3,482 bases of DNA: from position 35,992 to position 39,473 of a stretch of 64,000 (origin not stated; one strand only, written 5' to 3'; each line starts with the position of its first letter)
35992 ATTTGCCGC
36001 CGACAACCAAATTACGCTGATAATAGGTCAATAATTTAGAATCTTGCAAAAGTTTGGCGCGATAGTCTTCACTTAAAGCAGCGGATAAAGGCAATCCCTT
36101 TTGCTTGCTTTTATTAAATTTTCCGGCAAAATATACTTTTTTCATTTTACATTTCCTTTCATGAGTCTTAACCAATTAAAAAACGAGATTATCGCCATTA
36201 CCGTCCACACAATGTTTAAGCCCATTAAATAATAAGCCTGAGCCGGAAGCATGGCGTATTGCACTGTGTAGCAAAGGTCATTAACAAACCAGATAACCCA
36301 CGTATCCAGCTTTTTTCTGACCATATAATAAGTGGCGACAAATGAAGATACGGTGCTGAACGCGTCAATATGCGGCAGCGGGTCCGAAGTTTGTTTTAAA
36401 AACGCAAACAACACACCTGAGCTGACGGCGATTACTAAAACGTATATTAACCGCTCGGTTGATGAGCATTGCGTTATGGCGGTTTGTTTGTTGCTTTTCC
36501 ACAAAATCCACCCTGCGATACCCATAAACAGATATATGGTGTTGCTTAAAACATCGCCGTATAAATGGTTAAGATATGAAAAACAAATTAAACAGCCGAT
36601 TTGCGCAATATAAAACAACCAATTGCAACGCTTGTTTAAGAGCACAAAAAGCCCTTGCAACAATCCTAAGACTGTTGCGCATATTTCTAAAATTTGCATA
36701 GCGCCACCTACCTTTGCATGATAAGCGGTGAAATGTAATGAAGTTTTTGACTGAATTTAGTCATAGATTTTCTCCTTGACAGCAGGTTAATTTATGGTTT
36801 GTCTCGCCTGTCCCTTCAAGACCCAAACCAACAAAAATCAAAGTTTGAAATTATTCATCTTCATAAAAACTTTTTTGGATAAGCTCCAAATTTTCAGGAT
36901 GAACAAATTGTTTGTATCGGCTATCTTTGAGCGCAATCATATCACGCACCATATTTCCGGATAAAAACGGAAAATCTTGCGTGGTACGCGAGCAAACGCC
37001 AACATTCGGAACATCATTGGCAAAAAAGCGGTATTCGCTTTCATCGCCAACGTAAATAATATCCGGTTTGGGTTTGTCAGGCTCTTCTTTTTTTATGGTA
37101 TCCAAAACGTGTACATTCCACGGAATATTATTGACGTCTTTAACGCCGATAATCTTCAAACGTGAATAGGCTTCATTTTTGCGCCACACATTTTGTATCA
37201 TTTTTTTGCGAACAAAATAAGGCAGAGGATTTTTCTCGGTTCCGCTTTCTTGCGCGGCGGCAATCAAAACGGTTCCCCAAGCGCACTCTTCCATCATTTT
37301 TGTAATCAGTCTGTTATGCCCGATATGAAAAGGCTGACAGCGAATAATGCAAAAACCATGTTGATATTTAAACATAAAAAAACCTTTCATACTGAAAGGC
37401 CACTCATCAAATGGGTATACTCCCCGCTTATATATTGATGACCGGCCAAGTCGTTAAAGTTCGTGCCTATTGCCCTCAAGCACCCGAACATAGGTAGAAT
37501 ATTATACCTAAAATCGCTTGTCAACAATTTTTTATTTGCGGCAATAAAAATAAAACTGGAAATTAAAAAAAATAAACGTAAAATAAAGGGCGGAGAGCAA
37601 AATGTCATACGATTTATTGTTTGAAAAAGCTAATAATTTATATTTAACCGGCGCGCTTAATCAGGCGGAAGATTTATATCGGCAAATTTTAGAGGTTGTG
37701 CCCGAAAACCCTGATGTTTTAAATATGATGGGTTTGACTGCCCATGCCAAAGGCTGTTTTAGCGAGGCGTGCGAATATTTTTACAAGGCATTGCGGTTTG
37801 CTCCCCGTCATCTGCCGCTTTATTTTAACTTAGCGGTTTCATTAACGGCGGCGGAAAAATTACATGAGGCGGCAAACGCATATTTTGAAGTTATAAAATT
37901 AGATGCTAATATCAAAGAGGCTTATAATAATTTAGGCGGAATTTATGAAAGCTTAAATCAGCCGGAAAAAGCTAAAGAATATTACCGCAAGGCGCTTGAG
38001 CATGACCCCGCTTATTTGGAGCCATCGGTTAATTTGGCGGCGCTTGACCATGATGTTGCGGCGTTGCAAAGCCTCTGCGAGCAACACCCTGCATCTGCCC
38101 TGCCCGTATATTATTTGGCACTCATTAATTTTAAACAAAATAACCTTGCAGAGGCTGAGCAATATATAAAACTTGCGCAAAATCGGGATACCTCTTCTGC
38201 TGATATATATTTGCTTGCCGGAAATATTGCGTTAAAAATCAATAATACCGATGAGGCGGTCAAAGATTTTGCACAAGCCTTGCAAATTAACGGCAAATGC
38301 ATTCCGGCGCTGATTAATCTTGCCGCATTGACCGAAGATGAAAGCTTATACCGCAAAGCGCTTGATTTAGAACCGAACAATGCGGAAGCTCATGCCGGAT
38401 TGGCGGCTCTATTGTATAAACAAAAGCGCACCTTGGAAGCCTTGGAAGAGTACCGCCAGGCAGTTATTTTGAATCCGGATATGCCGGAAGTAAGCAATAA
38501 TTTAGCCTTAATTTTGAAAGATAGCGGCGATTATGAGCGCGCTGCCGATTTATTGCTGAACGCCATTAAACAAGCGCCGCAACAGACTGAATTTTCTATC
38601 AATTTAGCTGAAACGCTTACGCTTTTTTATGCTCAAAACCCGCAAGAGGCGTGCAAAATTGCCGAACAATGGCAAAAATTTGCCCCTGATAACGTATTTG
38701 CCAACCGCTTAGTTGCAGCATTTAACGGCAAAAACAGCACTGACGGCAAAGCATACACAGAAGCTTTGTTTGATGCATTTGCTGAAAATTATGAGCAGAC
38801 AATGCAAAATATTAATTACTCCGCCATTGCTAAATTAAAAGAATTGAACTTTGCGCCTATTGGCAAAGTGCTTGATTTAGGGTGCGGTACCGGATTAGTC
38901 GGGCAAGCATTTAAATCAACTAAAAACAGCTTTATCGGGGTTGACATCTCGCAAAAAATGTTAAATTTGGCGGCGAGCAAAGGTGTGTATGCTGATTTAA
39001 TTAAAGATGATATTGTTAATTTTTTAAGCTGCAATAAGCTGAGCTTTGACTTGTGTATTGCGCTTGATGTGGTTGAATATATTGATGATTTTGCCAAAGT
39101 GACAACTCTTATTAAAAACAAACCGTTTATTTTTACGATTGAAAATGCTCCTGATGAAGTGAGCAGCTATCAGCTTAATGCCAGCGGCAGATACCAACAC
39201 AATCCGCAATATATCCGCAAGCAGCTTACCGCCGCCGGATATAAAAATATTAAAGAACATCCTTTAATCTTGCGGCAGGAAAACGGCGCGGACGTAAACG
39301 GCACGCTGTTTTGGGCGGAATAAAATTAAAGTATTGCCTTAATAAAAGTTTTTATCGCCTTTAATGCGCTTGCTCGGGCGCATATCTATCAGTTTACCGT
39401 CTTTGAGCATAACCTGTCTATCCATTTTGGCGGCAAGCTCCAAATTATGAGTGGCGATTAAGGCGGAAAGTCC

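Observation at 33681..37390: Tightly coupled operon of PnuC-like transporter, deoxyribosyltransferase-like protein, small radical-SAM enzyme and OprB-like porin next to nadM: candidate undescribed nucleoside import-and-remodel system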

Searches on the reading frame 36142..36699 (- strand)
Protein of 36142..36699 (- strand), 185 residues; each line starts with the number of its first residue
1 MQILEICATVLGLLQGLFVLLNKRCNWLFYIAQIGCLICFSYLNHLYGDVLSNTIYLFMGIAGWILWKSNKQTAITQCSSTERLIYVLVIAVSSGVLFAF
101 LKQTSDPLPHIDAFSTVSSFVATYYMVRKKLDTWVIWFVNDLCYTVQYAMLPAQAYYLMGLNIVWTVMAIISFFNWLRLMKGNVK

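Call 3: search_protein_families(library=pfam, proteins=[window:36142-36699:-], max_evalue=0.1)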
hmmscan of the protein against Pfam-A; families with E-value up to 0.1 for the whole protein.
window:36142-36699:- (185 aa): 1 family
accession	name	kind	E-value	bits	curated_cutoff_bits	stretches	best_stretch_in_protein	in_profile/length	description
PF04973.17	NMN_transporter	-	3.7e-37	128.4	27.3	1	3-178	2-175/175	Nicotinamide mononucleotide transporter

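Call 4: search_protein_families(library=ncbifam, proteins=[window:36142-36699:-], max_evalue=0.1)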
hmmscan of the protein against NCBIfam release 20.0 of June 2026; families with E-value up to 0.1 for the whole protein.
window:36142-36699:- (185 aa): 4 families
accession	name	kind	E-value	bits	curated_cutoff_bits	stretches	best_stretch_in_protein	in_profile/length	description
TIGR01528.1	NMN_trans_PnuC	equivalog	4e-17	62.7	42.45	1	2-181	2-186/187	nicotinamide riboside transporter PnuC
NF011926.0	PRK15397.1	subfamily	3.5e-07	30.3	335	1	95-181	146-230/239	nicotinamide riboside transporter PnuC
NF011861.0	PRK15333.1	equivalog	0.048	14.1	108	0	6-52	24-72/86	EscS/YscS/HrcS family type III secretion system export apparatus protein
TIGR03876.1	cas_csaX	equivalog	0.063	12.5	222.5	1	53-130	116-187/281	type I-A CRISPR-associated protein CsaX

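Call 55: search_solved_structures(query=window:36142-36699:-, max_evalue=1, show_alignments=2)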
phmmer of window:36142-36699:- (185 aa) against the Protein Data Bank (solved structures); distinct sequences matched with E-value up to 1: 2.
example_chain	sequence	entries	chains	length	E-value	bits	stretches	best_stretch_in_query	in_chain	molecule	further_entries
4qtn_A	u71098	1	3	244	1.6e-08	38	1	7-181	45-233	Nicotinamide riboside transporter PnuC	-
6pem_6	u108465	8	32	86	0.27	14.5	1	6-53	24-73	Surface presentation of antigens protein SpaQ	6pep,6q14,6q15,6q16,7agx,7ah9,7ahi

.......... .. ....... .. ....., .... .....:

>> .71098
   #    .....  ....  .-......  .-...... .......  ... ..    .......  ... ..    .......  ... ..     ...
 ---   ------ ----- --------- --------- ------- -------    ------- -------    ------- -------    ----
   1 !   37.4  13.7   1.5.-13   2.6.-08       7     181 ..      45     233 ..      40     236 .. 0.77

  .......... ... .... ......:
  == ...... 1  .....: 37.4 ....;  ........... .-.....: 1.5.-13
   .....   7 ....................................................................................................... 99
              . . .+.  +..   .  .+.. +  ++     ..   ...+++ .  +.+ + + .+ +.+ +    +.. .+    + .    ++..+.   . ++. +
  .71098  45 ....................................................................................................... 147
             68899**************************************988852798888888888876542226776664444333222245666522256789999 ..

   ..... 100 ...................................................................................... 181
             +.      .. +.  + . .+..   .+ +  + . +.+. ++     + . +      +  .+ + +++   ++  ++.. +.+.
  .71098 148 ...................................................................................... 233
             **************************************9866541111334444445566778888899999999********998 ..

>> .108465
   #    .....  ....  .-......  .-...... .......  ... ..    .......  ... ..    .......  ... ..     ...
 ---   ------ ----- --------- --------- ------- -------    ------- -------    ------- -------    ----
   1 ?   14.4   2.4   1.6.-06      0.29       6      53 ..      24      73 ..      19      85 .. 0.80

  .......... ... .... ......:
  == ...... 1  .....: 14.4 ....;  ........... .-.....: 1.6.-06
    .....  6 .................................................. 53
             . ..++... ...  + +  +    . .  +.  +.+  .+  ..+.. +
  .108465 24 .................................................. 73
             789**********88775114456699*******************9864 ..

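Call 74: search_protein_families(library=phrogs, proteins=[window:36142-36699:-], max_evalue=0.001)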
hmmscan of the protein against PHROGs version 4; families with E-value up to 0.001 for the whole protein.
window:36142-36699:- (185 aa): 1 family
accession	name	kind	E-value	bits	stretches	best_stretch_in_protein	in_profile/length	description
phrog_1880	-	moron, auxiliary metabolic gene and host takeover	3.2e-20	73.7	1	2-178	42-228/235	PnuC-like nicotinamide mononucleotide transport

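Call 75: search_protein_families(library=padloc, proteins=[window:36142-36699:-], max_evalue=0.01)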
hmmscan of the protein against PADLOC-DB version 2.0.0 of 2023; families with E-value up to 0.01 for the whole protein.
window:36142-36699:- (185 aa): 0 families

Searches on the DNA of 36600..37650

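Call 9: search_rna_families(source=window, start=36600, end=37650, threshold=evalue, max_evalue=10)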
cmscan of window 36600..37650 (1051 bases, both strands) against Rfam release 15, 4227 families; matches with E-value up to 10: 3.
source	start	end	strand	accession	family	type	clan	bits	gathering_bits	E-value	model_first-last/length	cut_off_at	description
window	37412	37590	+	RF01578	RUF1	Gene; sRNA;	-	16.5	70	2.1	1-264/264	no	Plasmodium RNA of unkown function RUF1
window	36831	36915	-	RF00439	SNORD87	Gene; snRNA; snoRNA; CD-box;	-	15.9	50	8.1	1-85/85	no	Small nucleolar RNA SNORD87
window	37413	37448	-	RF02975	DUF3800-XI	Gene; sRNA;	-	13.4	37.8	4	1-48/48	no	DUF3800-XI RNA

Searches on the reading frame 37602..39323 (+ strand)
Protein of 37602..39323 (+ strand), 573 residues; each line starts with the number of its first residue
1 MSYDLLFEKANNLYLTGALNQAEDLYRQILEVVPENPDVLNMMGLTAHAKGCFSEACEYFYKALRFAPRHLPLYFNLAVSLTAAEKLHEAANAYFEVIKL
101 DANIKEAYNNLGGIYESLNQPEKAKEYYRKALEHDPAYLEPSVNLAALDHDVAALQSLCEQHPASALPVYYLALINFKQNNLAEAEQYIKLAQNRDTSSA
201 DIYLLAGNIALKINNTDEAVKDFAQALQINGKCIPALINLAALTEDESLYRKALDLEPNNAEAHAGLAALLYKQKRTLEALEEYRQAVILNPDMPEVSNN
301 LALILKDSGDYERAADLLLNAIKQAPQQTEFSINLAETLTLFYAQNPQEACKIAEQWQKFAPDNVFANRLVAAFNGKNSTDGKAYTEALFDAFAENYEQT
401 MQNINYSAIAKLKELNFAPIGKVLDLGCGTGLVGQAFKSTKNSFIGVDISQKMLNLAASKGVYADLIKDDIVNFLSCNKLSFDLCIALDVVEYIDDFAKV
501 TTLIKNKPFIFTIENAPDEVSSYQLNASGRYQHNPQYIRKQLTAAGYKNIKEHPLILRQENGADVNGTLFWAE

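Call 3: search_protein_families(library=pfam, proteins=[window:37602-39323:+], max_evalue=0.1)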
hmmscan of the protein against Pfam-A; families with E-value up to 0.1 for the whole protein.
window:37602-39323:+ (573 aa): 40 families (the best 25 are shown)
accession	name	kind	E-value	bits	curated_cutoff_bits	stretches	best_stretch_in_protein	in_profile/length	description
PF07719.23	TPR_2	-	8.4e-35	116.4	27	5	106-137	2-33/34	Tetratricopeptide repeat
PF00515.34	TPR_1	-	3.2e-33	112.6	27.8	6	106-137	2-33/34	Tetratricopeptide repeat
PF13181.12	TPR_8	-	1.3e-25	87.7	25.7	2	106-137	2-33/34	Tetratricopeptide repeat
PF13432.12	TPR_16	-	1.5e-24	86.5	32.7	5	249-295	19-65/65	Tetratricopeptide repeat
PF13431.12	TPR_17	-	1.8e-24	84.3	24.4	4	249-282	1-34/34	Tetratricopeptide repeat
PF13428.12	TPR_14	-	2e-22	77.8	23.5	3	106-147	2-43/44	Tetratricopeptide repeat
PF14559.12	TPR_19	-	3.9e-21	75.6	25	3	271-330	1-60/68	Tetratricopeptide repeat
PF13414.12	TPR_11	-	1.2e-20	73.4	26.8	3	271-309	4-42/42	TPR repeat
PF13424.12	TPR_12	-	2.2e-17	63.4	30.1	2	84-134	22-74/77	Tetratricopeptide repeat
PF23914.1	TPR_CcmH_CycH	-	3.3e-14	53.4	42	2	251-360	40-150/158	Cytochrome c-type biogenesis protein H TPR domain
PF13374.12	TPR_10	-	6.7e-13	48.6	27.5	1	107-133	4-30/42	Tetratricopeptide repeat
PF13649.12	Methyltransf_25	-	5.1e-11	43.5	27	1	423-497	1-80/97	Methyltransferase domain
PF24575.1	TPR_Slam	-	6.1e-11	43.1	35.2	1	262-316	48-102/104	Surface lipoprotein assembly modifier, N-terminal TPR repeats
PF08241.18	Methyltransf_11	-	2.2e-10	41.5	21.2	1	424-501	1-80/95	Methyltransferase domain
PF13176.12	TPR_7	-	2.8e-10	39.9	27.9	2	107-136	1-32/36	Tetratricopeptide repeat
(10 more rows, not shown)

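Call 4: search_protein_families(library=ncbifam, proteins=[window:37602-39323:+], max_evalue=0.1)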
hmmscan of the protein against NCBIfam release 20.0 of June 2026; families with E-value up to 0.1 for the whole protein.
window:37602-39323:+ (573 aa): 70 families (the best 25 are shown)
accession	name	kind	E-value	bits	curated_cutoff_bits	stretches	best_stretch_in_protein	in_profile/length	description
TIGR02917.1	PEP_TPR_lipo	equivalog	7.6e-33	113.4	312.2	3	18-147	446-575/899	XrtA/PEP-CTERM system TPR-repeat protein PrsT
TIGR02521.1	type_IV_pilW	equivalog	4.5e-21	75.5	154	4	251-379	55-183/234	type IV pilus biogenesis/stability protein PilW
NF040959.1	MamA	equivalog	3.4e-19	69.1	200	2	9-137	43-171/204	magnetosome protein MamA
NF033920.0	C39_PA2778_fam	equivalog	6.5e-19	68.3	150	4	236-325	165-254/255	PA2778 family cysteine peptidase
NF033762.1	social_mot_Tgl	equivalog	2.9e-18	66.1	225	2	250-332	54-137/252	social motility TPR repeat lipoprotein Tgl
NF033758.1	gliding_GltE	equivalog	1.5e-17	63.7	225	2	163-324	187-354/411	adventurous gliding motility TPR repeat lipoprotein GltE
TIGR00990.1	3a0801s09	subfamily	1.8e-15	56.6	757.25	3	250-368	422-545/615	mitochondrial import receptor subunit TOM70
TIGR02552.1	LcrH_SycD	equivalog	1.4e-13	50.7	104.8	2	256-332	47-123/136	SycD/LcrH family type III secretion system chaperone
NF008757.0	PRK11788.1-5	equivalog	1.4e-11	44.2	363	3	245-384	198-335/388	lipopolysaccharide assembly protein LapB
NF002725.1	PRK02603.1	equivalog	1.8e-11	44.3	143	2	249-314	57-125/173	photosystem I assembly protein Ycf3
TIGR03939.1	PGA_TPR_OMP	equivalog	3.9e-11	41.9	366.65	2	20-237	103-311/800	poly-beta-1,6 N-acetyl-D-glucosamine export porin PgaA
NF047507.1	TPR_BatC_Lepto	exception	1.6e-10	40.8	175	2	44-151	31-142/214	TPR repeat-containing protein BatC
NF047371.1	FlcA_CTERM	equivalog_domain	4.8e-10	38.5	300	2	255-340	432-518/646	periplasmic flagellar collar protein FlcA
NF008391.2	PRK11189.1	equivalog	5.4e-10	39.2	250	2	282-364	86-166/297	lipoprotein NlpI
TIGR00540.1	TPR_hemY_coli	hypoth_equivalog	1.8e-09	36.9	142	2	5-131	263-385/385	heme biosynthesis-associated TPR protein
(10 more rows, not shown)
